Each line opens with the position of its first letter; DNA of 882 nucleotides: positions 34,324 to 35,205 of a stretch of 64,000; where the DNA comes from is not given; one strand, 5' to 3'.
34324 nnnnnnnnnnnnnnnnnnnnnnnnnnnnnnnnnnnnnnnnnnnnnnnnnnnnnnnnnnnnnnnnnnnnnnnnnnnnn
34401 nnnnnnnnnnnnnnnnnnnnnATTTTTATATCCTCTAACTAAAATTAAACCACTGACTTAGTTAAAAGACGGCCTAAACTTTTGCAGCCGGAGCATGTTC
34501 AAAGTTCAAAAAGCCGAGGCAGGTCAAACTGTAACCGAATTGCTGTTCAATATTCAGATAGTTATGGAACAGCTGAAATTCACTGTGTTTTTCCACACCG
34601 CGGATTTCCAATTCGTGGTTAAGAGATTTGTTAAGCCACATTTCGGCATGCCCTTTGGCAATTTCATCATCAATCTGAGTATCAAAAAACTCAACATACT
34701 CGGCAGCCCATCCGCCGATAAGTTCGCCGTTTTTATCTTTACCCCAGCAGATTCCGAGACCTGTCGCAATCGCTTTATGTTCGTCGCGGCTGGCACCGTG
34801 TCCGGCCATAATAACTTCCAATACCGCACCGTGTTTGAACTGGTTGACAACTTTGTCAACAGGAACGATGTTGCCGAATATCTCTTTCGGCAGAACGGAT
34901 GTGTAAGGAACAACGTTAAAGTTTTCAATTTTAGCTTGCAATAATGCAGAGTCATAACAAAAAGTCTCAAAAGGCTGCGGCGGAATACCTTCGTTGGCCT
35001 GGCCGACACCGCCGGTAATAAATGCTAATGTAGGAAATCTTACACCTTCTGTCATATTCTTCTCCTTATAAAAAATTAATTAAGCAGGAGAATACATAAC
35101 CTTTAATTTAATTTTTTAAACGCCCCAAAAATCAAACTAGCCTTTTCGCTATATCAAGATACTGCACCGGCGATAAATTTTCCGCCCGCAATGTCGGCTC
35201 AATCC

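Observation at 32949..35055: Pyruvoyl-type arginine decarboxylase next to an APC antiporter: a Chlamydia-like arginine/agmatine acid-resistance module in an alphaproteobacterial context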

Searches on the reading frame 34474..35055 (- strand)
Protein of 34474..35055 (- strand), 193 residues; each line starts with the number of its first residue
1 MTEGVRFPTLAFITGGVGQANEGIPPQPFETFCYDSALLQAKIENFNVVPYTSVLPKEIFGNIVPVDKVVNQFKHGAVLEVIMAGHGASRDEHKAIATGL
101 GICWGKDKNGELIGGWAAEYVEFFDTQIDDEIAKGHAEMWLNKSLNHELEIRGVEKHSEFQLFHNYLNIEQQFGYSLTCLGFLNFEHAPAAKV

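Call 3: search_protein_families(library=pfam, proteins=[window:34474-35055:-])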
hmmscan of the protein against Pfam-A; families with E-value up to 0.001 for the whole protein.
window:34474-35055:- (193 aa): 1 family
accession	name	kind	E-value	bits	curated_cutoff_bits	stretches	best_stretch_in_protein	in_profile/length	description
PF01862.21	PvlArgDC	-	1.5e-25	90.4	22.7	1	8-147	2-128/161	Pyruvoyl-dependent arginine decarboxylase (PvlArgDC)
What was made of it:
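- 34474..35055 (-): aaxB-type pyruvoyl-dependent arginine decarboxylase proenzyme (193 aa). Pfam PF01862 at 90.4 bits (call 3).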

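Call 4: search_protein_families(library=ncbifam, proteins=[window:34474-35055:-])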
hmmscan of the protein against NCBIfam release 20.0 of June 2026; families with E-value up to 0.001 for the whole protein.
window:34474-35055:- (193 aa): 2 families
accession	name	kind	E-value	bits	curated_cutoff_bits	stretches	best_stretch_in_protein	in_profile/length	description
TIGR00286.1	TIGR00286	equivalog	1.7e-08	34.3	106.95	1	30-140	18-114/152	pyruvoyl-dependent arginine decarboxylase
NF009064.0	PRK12398.1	equivalog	1.8e-08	34.5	207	1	8-147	7-134/165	pyruvoyl-dependent arginine decarboxylase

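Call 5: search_solved_structures(query=window:34474-35055:-, max_evalue=1, show_alignments=3)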
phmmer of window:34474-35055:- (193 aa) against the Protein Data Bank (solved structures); distinct sequences matched with E-value up to 1: 0.
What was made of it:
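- Closest known: Methanocaldococcus jannaschii PdaD. Different: Plain phmmer finds no match (call 5).
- Tried and rejected: Plain phmmer of the decarboxylase against PDB: no match (call 5).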

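Call 7: find_homologous_proteins(query=window:34474-35055:-, max_evalue=0.001)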
Query window:34474-35055:- (193 aa): 673 proteins with E <= 0.001 among 762 candidates; the best 120 are listed.
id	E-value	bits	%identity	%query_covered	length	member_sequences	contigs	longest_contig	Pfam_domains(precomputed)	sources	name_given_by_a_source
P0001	3.2e-117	407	90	100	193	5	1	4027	PF01862.22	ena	-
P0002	6.0e-116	403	87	100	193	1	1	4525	PF01862.22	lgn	-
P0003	3.4e-115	400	89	99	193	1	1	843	PF01862.22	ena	-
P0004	2.4e-114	398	88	100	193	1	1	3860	PF01862.22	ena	-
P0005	4.0e-114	397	88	97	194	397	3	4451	PF01862.22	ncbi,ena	-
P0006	9.1e-114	396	87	100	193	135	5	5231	PF01862.22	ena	-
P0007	4.2e-113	394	87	100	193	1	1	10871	PF01862.22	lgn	-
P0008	8.4e-113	393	86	100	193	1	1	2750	PF01862.22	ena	-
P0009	1.0e-112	392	86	100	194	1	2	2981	PF01862.22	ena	-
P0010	3.5e-112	391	85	100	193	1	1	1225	PF01862.22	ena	-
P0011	3.7e-112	391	85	100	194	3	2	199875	PF01862.22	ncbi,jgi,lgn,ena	jgi:arginine decarboxylase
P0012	4.4e-112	390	89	96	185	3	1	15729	PF01862.22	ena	-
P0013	9.3e-112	389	85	100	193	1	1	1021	PF01862.22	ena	-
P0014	1.1e-111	389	85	100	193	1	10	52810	PF01862.22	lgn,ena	-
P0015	1.2e-111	389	86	100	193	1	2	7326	PF01862.22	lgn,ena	-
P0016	1.4e-111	389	85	100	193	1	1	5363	PF01862.22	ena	-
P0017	3.8e-111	387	84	100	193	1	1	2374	PF01862.22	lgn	-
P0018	7.3e-111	386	84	100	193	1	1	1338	PF01862.22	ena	-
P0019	1.1e-110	386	84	100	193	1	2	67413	PF01862.22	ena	-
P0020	1.2e-110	386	84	100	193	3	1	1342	PF01862.22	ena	-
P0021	1.3e-110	385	84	100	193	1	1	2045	PF01862.22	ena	-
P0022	2.4e-110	385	84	99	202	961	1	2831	PF01862.22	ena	-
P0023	9.7e-110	383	83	100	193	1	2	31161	PF01862.22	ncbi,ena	-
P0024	1.9e-109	382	83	100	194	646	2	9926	PF01862.22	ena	-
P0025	8.2e-109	380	82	100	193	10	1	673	PF01862.22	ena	-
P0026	1.6e-108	379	83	99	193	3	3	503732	PF01862.22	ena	-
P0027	1.8e-108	378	83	100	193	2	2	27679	PF01862.22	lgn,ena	-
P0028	3.5e-108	378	83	99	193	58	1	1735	PF01862.22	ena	-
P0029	3.6e-108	378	84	97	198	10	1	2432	PF01862.22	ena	-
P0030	1.1e-107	376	83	99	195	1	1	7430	PF01862.22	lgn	-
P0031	2.0e-107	375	83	99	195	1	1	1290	PF01862.22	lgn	-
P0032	5.1e-107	374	81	98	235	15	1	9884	PF01862.22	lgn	-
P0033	1.3e-106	372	84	99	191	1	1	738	PF01862.22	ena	-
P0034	4.1e-106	371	83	97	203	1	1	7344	PF01862.22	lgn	-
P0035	4.5e-106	371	86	95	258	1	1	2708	PF01862.22,PF00877.26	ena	-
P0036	2.5e-105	368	82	100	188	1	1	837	PF01862.22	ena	-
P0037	3.0e-105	368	81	99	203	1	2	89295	PF01862.22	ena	-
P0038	4.2e-105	368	82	100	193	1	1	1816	PF01862.22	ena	-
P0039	6.4e-105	367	85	97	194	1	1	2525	PF01862.22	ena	-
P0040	8.2e-105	367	81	99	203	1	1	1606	PF01862.22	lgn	-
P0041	1.2e-104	366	82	99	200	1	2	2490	PF01862.22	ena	-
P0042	1.6e-104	366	80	98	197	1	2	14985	PF01862.22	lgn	-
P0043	1.6e-104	366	80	99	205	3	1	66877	PF01862.22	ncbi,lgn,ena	-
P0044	1.9e-104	365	85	100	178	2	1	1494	PF01862.22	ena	-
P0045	2.7e-104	365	79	98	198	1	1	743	PF01862.22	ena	-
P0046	3.2e-104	365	83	98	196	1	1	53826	PF01862.22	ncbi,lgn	-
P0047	3.7e-104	364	83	96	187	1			PF01862.22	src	-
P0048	8.3e-104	363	81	98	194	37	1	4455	PF01862.22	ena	-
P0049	9.2e-104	363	84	100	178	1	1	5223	PF01862.22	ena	-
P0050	9.4e-104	363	81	100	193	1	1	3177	PF01862.22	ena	-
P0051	9.5e-104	363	80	98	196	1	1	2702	PF01862.22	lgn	-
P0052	1.1e-103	363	80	100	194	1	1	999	PF01862.22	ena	-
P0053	4.3e-103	361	82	96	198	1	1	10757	PF01862.22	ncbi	-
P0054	4.8e-103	361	80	100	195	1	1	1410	PF01862.22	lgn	-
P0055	6.7e-103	360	86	91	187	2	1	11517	PF01862.22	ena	-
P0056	8.8e-103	360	79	99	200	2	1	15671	PF01862.22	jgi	-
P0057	9.1e-103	360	79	100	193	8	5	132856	PF01862.22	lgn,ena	-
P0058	1.1e-102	360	80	97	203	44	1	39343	PF01862.22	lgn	-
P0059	1.2e-102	359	93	85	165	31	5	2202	PF01862.22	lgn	-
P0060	1.2e-102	359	80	98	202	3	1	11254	PF01862.22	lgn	-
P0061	1.6e-102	359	80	100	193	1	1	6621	PF01862.22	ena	-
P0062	1.9e-102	359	80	100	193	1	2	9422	PF01862.22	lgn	-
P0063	2.1e-102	359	82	96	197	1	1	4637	PF01862.22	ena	-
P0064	2.2e-102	359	80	100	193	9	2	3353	PF01862.22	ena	-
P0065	2.5e-102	358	80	100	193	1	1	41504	PF01862.22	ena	-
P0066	2.7e-102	358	78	99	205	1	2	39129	PF01862.22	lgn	-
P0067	2.8e-102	358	81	96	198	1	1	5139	PF01862.22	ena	-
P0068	3.2e-102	358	78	100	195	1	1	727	PF01862.22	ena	-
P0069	3.4e-102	358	77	99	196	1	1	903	PF01862.22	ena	-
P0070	3.5e-102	358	79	100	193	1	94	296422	PF01862.22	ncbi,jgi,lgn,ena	ncbi:MAG: pyruvoyl-dependent arginine decarboxylase [Alphaproteobacteria bacterium]|jgi:arginine dec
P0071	3.6e-102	358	80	97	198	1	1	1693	PF01862.22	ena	-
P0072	4.0e-102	358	80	97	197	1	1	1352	PF01862.22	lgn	-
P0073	4.6e-102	358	80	97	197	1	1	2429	PF01862.22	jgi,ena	jgi:arginine decarboxylase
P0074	5.2e-102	357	81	96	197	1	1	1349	PF01862.22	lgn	-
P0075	5.3e-102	357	81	96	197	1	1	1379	PF01862.22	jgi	jgi:arginine decarboxylase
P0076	5.7e-102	357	81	96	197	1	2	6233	PF01862.22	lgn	-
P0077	6.3e-102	357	79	100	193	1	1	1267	PF01862.22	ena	-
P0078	6.4e-102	357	81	96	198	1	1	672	PF01862.22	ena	-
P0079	6.4e-102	357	81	96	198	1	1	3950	PF01862.22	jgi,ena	-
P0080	6.6e-102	357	79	100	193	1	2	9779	PF01862.22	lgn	-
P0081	6.7e-102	357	79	100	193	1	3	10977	PF01862.22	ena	-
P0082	6.8e-102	357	81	96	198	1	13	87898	PF01862.22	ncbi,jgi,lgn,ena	-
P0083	7.5e-102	357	79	98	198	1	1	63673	PF01862.22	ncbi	-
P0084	7.6e-102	357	81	96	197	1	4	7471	PF01862.22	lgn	-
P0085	9.1e-102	357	80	97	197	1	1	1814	PF01862.22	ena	-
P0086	9.1e-102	357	80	97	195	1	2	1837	PF01862.22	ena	-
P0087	9.1e-102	357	80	97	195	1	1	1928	PF01862.22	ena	-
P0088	9.3e-102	357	81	98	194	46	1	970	PF01862.22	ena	-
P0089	9.3e-102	357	80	97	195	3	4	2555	PF01862.22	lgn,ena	-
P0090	9.4e-102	357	76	100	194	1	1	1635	PF01862.22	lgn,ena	-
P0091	9.4e-102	357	80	100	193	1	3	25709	PF01862.22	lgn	-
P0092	9.5e-102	357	76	100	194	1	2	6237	PF01862.22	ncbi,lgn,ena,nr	ncbi:MAG: pyruvoyl-dependent arginine decarboxylase [Alphaproteobacteria bacterium]|nr:pyruvoyl-depe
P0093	9.5e-102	357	79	98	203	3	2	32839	PF01862.22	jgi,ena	-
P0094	9.8e-102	357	89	88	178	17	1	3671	PF01862.22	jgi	-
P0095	1.0e-101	356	81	96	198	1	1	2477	PF01862.22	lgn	-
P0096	1.1e-101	356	80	100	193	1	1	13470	PF01862.22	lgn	-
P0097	1.2e-101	356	81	96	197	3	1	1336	PF01862.22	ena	-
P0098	1.3e-101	356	80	100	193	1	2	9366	PF01862.22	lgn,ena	-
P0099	1.3e-101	356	80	100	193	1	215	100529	PF01862.22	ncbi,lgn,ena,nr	ncbi:MAG: pyruvoyl-dependent arginine decarboxylase [Alphaproteobacteria bacterium]|nr:pyruvoyl-depe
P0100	1.3e-101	356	80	97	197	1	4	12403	PF01862.22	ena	-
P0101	1.4e-101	356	81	96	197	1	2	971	PF01862.22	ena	-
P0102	1.6e-101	356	80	96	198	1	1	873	PF01862.22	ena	-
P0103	1.6e-101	356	78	100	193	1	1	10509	PF01862.22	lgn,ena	-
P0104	1.6e-101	356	78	100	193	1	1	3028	PF01862.22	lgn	-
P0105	1.7e-101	356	79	100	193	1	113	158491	PF01862.22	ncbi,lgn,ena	-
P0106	1.7e-101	356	79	100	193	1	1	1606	PF01862.22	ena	-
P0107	1.8e-101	356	81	96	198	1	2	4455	PF01862.22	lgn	-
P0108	1.9e-101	356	77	99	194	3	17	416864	PF01862.22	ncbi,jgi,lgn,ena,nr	ncbi:MAG: pyruvoyl-dependent arginine decarboxylase [Alphaproteobacteria bacterium]|nr:pyruvoyl-depe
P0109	2.0e-101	355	81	98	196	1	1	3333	PF01862.22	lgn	-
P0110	2.1e-101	355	79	97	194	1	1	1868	PF01862.22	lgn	-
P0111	2.4e-101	355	79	100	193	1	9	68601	PF01862.22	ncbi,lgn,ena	-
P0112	2.4e-101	355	79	100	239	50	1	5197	PF01862.22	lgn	-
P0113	2.5e-101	355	80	97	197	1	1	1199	PF01862.22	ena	-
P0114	2.5e-101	355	79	100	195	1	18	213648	PF01862.22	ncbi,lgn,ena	-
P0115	2.9e-101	355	79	100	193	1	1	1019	PF01862.22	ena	-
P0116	3.4e-101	355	80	97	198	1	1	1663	PF01862.22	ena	-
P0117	3.5e-101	355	76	99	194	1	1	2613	PF01862.22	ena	-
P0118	3.5e-101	355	79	100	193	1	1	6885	PF01862.22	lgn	-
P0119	3.5e-101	355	79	100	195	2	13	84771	PF01862.22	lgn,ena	-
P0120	3.6e-101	355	80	96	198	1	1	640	PF01862.22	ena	-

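Call 17: search_protein_representatives(protein=window:34474-35055:-)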
Query: 193 residues. Proteins with E-value up to 0.001 (for the whole library): 167; up to 1e-10: 87; up to 1e-30: 30. The best 150 are listed.
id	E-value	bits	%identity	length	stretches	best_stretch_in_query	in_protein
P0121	7.1e-91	319.4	89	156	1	38-192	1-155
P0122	2.9e-72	258.6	84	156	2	1-83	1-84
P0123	3.0e-62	226.0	76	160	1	1-127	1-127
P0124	3.8e-62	225.7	54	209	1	3-188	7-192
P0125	2.7e-61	222.8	85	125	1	1-114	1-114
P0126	8.8e-55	201.6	56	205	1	4-190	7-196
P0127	4.1e-54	199.4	78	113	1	83-192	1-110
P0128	9.9e-48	178.6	78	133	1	2-105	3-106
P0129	1.1e-46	175.2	78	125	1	7-105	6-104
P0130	3.1e-45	170.5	91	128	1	1-86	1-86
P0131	7.6e-45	169.2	77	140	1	2-100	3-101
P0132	7.2e-43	162.7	52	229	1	4-189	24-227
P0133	1.6e-42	161.6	75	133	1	2-96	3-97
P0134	1.2e-41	158.7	84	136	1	1-87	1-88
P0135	8.4e-41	156.0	45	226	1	4-186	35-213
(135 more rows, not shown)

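Call 19: search_solved_structures(query=A1, max_evalue=1, show_alignments=3)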
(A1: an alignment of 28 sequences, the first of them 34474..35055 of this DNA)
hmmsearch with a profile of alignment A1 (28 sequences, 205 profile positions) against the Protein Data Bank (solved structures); distinct sequences matched with E-value up to 1: 8.
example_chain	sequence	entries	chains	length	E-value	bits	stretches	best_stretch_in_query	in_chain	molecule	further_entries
1n2m_A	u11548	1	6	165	2.3e-12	50.4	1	17-157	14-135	Pyruvoyl-dependent arginine decarboxylase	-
2qqd_C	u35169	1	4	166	8.2e-12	48.6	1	17-157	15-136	Pyruvoyl-dependent arginine decarboxylase (EC 4.1.1.19) (PvlArgDC)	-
1mt1_B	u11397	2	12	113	0.004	20.2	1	64-157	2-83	PYRUVOYL-DEPENDENT ARGININE DECARBOXYLASE ALPHA CHAIN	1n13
2qqd_B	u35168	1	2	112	0.0051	19.9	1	64-157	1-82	Pyruvoyl-dependent arginine decarboxylase (EC 4.1.1.19) (PvlArgDC)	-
2qqc_B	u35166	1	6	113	0.036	17.1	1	64-157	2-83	Pyruvoyl-dependent arginine decarboxylase subunit alpha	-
2qqc_A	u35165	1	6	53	0.048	16.7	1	16-60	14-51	Pyruvoyl-dependent arginine decarboxylase subunit beta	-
1mt1_A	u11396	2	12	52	0.048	16.7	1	16-60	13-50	PYRUVOYL-DEPENDENT ARGININE DECARBOXYLASE BETA CHAIN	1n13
3h36_A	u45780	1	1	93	0.95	12.4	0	110-164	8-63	Polyribonucleotide nucleotidyltransferase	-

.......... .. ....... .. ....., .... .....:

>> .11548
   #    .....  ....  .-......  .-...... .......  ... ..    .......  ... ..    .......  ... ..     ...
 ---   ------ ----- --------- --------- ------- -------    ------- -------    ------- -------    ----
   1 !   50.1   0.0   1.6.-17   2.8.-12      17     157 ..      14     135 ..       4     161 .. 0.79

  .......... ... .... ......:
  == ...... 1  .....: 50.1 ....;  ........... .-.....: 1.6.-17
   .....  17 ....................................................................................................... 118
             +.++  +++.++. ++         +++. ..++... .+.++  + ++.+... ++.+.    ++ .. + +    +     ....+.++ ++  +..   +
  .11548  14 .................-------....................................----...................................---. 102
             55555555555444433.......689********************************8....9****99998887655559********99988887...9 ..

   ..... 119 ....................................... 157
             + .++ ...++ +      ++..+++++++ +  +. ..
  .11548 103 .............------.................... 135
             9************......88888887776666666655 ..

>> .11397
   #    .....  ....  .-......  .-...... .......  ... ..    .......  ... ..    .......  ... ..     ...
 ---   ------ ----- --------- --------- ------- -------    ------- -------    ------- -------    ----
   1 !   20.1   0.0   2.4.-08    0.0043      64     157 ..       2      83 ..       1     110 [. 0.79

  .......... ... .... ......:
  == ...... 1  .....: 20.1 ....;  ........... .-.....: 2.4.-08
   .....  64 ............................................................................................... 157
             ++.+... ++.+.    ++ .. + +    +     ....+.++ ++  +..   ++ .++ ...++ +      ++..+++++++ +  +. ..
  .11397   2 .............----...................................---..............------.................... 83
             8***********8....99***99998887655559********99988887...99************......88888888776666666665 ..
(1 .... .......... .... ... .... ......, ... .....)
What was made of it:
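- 34474..35055 (-): A profile built from it matches M. jannaschii PdaD structures at E 2e-12 (call 19).
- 34897..34902 (-): Codons for Thr52-Ser53, the predicted self-cleavage site; Ser53 would become the pyruvoyl group. They align with N47, S53 and E109 of M. jannaschii PdaD (call 19).
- Tried and rejected: A profile was needed (call 19).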

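Call 20: search_protein_families(library=ncbifam, alignment_id=A1, max_evalue=0.001)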
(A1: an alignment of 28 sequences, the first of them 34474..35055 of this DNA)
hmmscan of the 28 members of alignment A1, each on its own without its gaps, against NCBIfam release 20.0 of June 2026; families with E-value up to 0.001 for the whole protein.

A. member 1, window:34474-35055:- (193 aa): 2 families
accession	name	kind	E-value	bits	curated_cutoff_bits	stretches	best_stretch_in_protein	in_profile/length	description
TIGR00286.1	TIGR00286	equivalog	1.7e-08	34.3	106.95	1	30-140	18-114/152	pyruvoyl-dependent arginine decarboxylase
NF009064.0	PRK12398.1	equivalog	1.8e-08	34.5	207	1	8-147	7-134/165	pyruvoyl-dependent arginine decarboxylase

B. families by the number of members that match (of 28 scanned): 2 families
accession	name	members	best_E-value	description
TIGR00286.1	TIGR00286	27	7.8e-18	pyruvoyl-dependent arginine decarboxylase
NF009064.0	PRK12398.1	27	4e-15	pyruvoyl-dependent arginine decarboxylase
